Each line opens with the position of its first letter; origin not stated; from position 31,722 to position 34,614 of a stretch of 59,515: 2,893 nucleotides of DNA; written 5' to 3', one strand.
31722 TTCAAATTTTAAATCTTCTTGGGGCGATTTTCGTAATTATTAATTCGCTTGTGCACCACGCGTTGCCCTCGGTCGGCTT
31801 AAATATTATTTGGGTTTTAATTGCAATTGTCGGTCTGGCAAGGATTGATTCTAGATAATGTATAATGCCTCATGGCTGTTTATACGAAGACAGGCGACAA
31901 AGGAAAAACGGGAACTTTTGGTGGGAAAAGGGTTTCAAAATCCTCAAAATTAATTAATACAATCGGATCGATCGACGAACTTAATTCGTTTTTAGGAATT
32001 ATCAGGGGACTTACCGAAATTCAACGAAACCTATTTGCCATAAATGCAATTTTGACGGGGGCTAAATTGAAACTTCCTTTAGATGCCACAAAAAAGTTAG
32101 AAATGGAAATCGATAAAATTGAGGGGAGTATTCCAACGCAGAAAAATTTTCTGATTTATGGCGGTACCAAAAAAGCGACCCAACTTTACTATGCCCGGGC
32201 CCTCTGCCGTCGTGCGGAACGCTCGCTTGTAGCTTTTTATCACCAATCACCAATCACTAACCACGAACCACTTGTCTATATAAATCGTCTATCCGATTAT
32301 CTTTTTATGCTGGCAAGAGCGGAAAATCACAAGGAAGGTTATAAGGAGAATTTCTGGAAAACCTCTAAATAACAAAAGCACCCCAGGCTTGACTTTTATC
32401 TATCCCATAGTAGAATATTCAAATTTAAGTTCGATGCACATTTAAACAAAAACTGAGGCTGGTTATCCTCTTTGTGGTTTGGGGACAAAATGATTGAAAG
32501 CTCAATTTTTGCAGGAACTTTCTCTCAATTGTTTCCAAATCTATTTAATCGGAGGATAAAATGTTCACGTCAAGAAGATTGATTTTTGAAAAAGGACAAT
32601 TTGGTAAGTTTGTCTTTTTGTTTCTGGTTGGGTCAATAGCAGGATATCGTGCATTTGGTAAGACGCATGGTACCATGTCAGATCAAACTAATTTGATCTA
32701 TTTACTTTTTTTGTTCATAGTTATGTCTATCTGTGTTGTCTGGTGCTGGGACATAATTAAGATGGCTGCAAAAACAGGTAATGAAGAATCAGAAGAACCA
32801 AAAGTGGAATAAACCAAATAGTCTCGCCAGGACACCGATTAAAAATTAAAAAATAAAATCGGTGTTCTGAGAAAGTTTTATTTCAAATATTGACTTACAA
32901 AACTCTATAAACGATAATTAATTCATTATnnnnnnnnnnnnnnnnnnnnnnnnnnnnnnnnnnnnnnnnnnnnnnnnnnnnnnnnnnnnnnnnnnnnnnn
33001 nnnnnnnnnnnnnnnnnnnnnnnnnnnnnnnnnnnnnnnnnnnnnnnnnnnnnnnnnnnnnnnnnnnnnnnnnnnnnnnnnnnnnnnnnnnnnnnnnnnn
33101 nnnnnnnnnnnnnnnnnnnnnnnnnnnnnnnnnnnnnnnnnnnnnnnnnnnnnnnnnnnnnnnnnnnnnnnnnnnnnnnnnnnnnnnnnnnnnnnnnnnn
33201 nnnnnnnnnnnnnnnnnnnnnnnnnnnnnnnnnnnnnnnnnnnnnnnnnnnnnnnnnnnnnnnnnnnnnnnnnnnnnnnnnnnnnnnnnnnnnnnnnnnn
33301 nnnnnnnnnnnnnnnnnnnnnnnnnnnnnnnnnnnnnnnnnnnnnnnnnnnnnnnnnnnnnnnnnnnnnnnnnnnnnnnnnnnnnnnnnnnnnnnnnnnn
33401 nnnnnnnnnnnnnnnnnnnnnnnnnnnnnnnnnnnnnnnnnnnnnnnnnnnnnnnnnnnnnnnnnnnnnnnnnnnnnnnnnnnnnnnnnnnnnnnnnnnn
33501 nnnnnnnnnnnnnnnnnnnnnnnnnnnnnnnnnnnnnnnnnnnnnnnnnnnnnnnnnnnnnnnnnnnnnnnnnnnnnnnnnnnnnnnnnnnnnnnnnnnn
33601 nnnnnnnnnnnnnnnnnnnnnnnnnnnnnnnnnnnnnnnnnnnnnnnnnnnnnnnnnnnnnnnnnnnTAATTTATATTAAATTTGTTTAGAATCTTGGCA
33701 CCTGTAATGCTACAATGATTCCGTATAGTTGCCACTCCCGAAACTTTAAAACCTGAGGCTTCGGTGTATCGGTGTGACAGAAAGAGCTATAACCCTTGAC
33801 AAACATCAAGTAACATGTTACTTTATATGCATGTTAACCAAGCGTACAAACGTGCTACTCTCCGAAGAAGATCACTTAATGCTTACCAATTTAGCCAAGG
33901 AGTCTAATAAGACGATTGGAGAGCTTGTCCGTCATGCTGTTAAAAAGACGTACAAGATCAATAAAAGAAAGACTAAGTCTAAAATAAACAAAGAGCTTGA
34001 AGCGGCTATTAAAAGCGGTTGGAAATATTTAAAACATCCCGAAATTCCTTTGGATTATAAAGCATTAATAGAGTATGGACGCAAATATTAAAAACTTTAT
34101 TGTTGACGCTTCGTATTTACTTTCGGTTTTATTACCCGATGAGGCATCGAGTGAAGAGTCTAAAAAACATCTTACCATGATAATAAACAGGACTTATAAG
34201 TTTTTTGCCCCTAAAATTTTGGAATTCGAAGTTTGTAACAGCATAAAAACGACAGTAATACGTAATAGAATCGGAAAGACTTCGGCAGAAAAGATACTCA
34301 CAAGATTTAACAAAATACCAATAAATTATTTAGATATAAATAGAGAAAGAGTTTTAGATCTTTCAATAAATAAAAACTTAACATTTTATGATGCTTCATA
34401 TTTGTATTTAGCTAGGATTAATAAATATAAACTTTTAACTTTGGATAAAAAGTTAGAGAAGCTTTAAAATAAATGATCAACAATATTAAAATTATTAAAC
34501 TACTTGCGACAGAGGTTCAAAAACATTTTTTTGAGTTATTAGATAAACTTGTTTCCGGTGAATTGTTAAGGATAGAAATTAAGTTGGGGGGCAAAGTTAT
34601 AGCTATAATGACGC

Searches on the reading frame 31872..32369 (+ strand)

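Call 86: search_protein_families(library=pfam, max_evalue=0.01, proteins=[window:31872-32369:+])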
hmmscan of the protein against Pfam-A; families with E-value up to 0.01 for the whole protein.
window:31872-32369:+ (166 aa): 1 family
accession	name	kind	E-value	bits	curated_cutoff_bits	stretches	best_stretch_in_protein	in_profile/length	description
PF01923.23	Cob_adeno_trans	-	5.6e-44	150.7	24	1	3-150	1-170/171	Cobalamin adenosyltransferase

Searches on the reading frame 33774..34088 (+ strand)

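Call 86: search_protein_families(library=pfam, max_evalue=0.01, proteins=[window:33774-34088:+])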
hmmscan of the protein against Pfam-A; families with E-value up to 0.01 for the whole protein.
window:33774-34088:+ (105 aa): 1 family
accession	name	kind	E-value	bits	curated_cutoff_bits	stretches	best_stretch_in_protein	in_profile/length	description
PF21983.2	NikA-like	-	0.0025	18.3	27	1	22-76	4-59/72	Mobilization protein NikA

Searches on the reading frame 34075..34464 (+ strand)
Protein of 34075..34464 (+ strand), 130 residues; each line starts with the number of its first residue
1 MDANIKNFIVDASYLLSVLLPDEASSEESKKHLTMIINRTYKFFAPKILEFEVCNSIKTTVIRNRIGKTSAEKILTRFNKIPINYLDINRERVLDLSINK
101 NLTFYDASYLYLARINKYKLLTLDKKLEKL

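Call 86: search_protein_families(library=pfam, max_evalue=0.01, proteins=[window:34075-34464:+])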
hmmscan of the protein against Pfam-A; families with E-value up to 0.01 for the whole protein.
window:34075-34464:+ (130 aa): 1 family
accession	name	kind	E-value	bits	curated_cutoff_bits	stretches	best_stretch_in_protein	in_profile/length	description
PF01850.27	PIN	-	2.9e-06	28.4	23.6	1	9-129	2-116/120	PIN domain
